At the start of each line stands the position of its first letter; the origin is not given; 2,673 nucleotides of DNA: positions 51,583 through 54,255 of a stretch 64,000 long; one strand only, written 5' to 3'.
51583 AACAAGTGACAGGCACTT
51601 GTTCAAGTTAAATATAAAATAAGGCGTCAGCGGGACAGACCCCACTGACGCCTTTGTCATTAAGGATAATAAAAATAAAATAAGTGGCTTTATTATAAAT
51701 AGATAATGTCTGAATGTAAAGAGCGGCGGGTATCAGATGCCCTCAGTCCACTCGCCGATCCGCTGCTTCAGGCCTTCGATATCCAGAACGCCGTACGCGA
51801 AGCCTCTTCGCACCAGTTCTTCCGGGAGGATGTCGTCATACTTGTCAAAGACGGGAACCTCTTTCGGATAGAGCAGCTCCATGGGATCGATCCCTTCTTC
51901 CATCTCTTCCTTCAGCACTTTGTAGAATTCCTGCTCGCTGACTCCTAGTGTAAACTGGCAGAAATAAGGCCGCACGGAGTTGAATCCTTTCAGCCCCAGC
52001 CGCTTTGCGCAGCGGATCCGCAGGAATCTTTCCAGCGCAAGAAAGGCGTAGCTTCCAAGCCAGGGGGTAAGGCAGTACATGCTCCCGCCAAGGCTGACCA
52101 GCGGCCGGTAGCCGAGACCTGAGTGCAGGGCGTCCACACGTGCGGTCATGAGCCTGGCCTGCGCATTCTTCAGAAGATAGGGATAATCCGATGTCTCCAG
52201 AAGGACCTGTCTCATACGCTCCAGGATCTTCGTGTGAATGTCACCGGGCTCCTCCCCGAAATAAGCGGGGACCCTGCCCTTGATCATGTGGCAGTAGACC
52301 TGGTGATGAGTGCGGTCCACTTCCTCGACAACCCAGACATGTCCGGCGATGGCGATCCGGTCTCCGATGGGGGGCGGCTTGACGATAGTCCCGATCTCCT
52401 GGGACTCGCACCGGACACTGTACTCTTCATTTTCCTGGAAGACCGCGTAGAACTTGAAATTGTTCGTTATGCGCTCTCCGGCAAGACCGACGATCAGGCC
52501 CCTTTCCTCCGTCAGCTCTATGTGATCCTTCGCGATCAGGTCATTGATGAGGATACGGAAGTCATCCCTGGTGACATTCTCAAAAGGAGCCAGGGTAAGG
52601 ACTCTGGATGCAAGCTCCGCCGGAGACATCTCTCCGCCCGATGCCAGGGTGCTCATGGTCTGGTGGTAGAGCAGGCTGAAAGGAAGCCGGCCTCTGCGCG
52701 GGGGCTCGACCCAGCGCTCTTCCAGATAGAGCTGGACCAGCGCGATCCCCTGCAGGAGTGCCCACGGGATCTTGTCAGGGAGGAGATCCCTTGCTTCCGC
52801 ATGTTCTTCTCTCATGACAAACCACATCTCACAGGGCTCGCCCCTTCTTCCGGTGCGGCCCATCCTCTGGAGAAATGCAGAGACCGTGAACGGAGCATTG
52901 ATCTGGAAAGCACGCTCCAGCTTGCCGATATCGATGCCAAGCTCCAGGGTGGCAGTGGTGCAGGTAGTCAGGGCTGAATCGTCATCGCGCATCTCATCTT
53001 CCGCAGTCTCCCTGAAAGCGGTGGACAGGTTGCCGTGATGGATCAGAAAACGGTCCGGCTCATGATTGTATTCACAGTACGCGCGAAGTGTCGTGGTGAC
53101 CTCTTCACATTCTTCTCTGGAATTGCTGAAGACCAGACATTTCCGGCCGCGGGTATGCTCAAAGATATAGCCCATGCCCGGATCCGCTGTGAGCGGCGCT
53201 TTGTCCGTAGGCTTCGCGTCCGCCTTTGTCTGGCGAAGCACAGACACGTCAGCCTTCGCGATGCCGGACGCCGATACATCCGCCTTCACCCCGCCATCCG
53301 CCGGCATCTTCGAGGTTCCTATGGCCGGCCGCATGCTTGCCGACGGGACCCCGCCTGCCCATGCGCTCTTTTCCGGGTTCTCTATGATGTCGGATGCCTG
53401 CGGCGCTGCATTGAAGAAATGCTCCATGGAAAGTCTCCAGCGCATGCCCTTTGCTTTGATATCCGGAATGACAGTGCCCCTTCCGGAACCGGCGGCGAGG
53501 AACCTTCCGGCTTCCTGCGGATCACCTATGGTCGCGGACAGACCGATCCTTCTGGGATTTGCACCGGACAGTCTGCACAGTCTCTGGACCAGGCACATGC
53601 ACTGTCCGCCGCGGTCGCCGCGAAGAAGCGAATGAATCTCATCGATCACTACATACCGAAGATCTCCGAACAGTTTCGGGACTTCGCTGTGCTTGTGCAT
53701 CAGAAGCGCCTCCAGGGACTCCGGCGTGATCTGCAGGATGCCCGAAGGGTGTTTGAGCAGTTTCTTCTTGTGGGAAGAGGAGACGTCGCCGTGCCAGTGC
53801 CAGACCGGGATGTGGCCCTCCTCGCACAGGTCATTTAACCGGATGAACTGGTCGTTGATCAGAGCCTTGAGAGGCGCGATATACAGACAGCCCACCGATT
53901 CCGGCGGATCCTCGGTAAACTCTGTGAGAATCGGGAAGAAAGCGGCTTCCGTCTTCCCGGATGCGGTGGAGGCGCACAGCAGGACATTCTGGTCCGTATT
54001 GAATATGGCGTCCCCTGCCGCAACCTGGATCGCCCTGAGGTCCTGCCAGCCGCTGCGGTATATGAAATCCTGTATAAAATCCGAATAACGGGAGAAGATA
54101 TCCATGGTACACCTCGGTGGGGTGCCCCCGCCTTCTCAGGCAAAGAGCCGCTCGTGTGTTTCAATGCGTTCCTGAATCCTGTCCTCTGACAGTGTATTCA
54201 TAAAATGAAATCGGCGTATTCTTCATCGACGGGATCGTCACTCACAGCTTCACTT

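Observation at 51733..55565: Orphan BrxD-like (DUF2791) ATPase plus Lhr-like helicase operon with no other BREX or Ter genes: candidate stand-alone defence or DNA-surveillance module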

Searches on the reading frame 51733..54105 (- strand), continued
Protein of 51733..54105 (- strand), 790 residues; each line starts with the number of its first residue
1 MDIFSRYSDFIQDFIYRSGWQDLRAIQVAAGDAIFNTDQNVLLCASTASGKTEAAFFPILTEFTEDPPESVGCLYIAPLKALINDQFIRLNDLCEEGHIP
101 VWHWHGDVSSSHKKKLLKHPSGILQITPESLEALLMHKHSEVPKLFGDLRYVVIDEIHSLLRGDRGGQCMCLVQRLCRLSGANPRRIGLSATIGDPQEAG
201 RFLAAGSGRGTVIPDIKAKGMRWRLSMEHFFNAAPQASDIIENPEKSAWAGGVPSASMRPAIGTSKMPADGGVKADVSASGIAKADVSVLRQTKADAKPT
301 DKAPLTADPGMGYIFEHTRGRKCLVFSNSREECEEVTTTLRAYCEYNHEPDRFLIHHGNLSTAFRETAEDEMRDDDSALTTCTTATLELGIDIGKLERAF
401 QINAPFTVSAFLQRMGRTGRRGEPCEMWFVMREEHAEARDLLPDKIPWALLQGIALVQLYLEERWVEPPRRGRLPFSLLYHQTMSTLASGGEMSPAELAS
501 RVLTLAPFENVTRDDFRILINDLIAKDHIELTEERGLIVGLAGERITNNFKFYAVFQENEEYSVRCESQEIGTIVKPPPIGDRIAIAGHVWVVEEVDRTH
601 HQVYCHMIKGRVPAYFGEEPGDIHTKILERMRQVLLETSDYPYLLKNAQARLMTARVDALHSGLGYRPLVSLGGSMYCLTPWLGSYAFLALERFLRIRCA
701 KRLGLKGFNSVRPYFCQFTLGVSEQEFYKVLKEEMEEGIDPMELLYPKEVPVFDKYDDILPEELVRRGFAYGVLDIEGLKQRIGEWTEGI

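Call 74: fold_search(model_id=the predicted structure, library=pdb)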
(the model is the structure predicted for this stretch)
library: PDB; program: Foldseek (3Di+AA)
matches with E <= 10: 1740; with E <= 0.001: 574
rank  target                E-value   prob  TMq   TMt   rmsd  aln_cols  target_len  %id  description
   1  5v9x_A                1.1e-16  1.00  0.44  0.45  15.1       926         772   17  Structure of Mycobacterium smegmatis helicase Lhr bound to ssDNA and AMP-PNP (released 2017-12-06)
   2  6znp_B                3.2e-15  1.00  0.36  0.40  17.0       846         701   15  Crystal Structure of DUF1998 helicase MrfA bound to DNA (released 2020-11-25)
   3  6znp_A                3.5e-15  1.00  0.33  0.35  13.7       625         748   18  Crystal Structure of DUF1998 helicase MrfA bound to DNA (released 2020-11-25)
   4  6znq_B                7.3e-15  1.00  0.34  0.37  13.6       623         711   19  Crystal Structure of DUF1998 helicase MrfA bound to DNA and AMPPNP (released 2020-11-25)
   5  6zns                  5.4e-12  1.00  0.31  0.37  14.0       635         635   17  Crystal Structure of DUF1998 helicase MrfA (released 2020-11-25)
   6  6qws                  1.5e-11  1.00  0.25  0.13  15.5       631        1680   18  Crystal structure of the Ski2 RNA-helicase Brr2 from Chaetomium thermophilum in the apo state (released 2020-01-15)
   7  2zj5                  3.4e-11  1.00  0.29  0.33  14.6       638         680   16  Archaeal DNA helicase Hjm complexed with ADP in form 1 (released 2009-02-10)
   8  8h6k_5D               4.7e-11  1.00  0.28  0.14  13.8       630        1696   16  Cryo-EM structure of human exon-defined spliceosome in the mature B state. (released 2024-05-01)
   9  5urm_A                5.2e-11  1.00  0.25  0.13  15.7       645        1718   16  Crystal structure of human BRR2 in complex with T-1206548 (released 2017-07-19)
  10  5dca_A                5.5e-11  1.00  0.26  0.11  15.4       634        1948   18  Crystal structure of yeast full length Brr2 in complex with Prp8 Jab1 domain (released 2015-12-16)
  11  6s9i_B                6.4e-11  1.00  0.27  0.14  13.9       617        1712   17  Human Brr2 Helicase Region D534C/N1866C in complex with C-tail deleted Jab1 (released 2020-01-22)
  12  5urm_B                1.2e-10  1.00  0.25  0.13  15.6       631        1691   16  Crystal structure of human BRR2 in complex with T-1206548 (released 2017-07-19)
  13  7os1_B                1.4e-10  1.00  0.24  0.12  15.3       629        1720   16  Cryo-EM structure of Brr2 in complex with Fbp21 (released 2022-02-23)
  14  6ah0_D                1.6e-10  1.00  0.29  0.14  13.3       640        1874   16  The Cryo-EM Structure of the Precusor of Human Pre-catalytic Spliceosome (pre-B complex) (released 2018-11-14)
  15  9b15_A                2.0e-10  1.00  0.31  0.35  14.5       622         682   16  Superfamily 2 helicase Hel308 containing the beta-hairpin from DNA pol theta helicase-like domain (released 2025-03-19)
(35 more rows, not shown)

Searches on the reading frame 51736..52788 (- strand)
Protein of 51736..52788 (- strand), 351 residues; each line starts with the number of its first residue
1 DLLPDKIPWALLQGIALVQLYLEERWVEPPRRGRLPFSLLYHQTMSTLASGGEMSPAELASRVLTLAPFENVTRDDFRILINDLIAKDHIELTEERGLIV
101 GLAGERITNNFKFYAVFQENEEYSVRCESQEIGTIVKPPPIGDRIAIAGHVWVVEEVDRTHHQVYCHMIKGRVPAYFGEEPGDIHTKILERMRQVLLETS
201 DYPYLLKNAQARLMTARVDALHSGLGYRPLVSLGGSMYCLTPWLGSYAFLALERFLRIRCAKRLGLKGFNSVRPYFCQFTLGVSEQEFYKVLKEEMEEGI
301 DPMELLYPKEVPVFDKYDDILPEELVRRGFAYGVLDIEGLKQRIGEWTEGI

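Call 83: predict_structure(alignment_id=A3)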
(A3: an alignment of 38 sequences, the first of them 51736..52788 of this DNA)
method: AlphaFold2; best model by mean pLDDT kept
length: 351 residues; sequences in the alignment: 38
mean_pLDDT: 83.0   pTM: 0.72
mean pLDDT of the five models: 83.0, 82.2, 81.6, 80.3, 78.4
residues with pLDDT >= 90: 151; 70-90: 149; 50-70: 27; < 50: 24
segments of 3 or more residues with pLDDT < 50: 110-120, 171-181
pLDDT, mean of each block of 10 residues (from residue 1): 64 86 68 80 85 91 87 94 94 92 73 35 78 76 70 84 82 39 77 92 90 92 88 93 89 95 96 88 97 95 90 76 91 87 91 73
secondary structure, 60 per line:
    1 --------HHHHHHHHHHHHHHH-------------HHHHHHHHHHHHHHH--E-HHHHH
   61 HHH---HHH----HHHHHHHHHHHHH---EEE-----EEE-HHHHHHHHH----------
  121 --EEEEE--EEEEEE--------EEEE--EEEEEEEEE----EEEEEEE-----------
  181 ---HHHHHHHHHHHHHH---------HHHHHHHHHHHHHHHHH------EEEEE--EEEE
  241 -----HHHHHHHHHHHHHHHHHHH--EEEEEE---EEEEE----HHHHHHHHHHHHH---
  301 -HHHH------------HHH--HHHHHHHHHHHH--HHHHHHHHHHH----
elements in order: H9-23 H37-51 H56-63 H74-86 E90-92 E98-100 H102-110 E123-127 E130-135 E144-147 E150-158 E163-169 H184-197 H207-223 E230-234 E237-240 H246-264 E267-272 E276-280 H285-297 H302-305 H323-334 H337-347

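Call 87: fold_search(model_id=the predicted structure, library=pdb)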
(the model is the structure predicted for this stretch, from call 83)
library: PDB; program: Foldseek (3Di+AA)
matches with E <= 10: 402; with E <= 0.001: 0
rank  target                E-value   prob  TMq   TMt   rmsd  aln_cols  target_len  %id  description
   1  1mkm_A                2.4e-02  0.41  0.16  0.23  20.1       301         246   10  CRYSTAL STRUCTURE OF THE THERMOTOGA MARITIMA ICLR (released 2002-09-11)
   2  1j6x_B                4.9e-02  0.93  0.19  0.38   6.6       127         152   13  CRYSTAL STRUCTURE OF HELICOBACTER PYLORI LUXS (released 2001-06-08)
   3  4yif_D                6.4e-02  0.99  0.17  0.42  11.1       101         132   22  Crystal structure of Rv0880 (released 2015-06-10)
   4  4yif_E                7.2e-02  0.99  0.16  0.41  12.0       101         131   23  Crystal structure of Rv0880 (released 2015-06-10)
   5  8ure_A                1.3e-01  0.23  0.12  0.10  15.2       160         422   18  CryoEM Structure of Allosterically Switchable De Novo Protein sr312, in Open State with Effector Peptide (released 2024-08-14)
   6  6znp_B                1.5e-01  0.21  0.15  0.09  20.2       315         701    8  Crystal Structure of DUF1998 helicase MrfA bound to DNA (released 2020-11-25)
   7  1j6x_A                1.6e-01  0.90  0.20  0.41   6.1       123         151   11  CRYSTAL STRUCTURE OF HELICOBACTER PYLORI LUXS (released 2001-06-08)
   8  1mkm_B                1.8e-01  0.15  0.16  0.22  20.7       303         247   10  CRYSTAL STRUCTURE OF THE THERMOTOGA MARITIMA ICLR (released 2002-09-11)
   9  5h1a_D                1.9e-01  0.18  0.16  0.22  18.9       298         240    8  Crystal structure of an IclR homolog from Microbacterium sp. strain HM58-2 (released 2017-01-18)
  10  2hma                  2.3e-01  0.66  0.14  0.13  14.8       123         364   11  The Crystal Structure of tRNA (5-Methylaminomethyl-2-Thiouridylate)-Methyltransferase TrmU from Streptococcus pneumoniae (released 2006-08-08)
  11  9hve_K                2.3e-01  0.12  0.12  0.14  18.1       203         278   12  Native human eIF2-eIF2B complex (released 2025-11-19)
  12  5h1a_B                2.4e-01  0.14  0.15  0.21  18.5       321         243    8  Crystal structure of an IclR homolog from Microbacterium sp. strain HM58-2 (released 2017-01-18)
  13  8hvq_A                2.7e-01  0.30  0.15  0.21  14.7       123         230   16  Crystal structure of haloacid dehalogenase-like hydrolase family enzyme from Staphylococcus lugdunensis (released 2023-12-27)
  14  6zp4_O                2.7e-01  0.13  0.13  0.14  17.5       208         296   11  SARS-CoV-2 Nsp1 bound to a human 43S preinitiation ribosome complex - state 2 (released 2020-07-29)
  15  2qww_H                3.3e-01  0.99  0.15  0.36   4.5        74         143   15  Crystal structure of multiple antibiotic-resistance repressor (MarR) (YP_013417.1) from Listeria monocytogenes 4b F236 (released 2007-08-21)
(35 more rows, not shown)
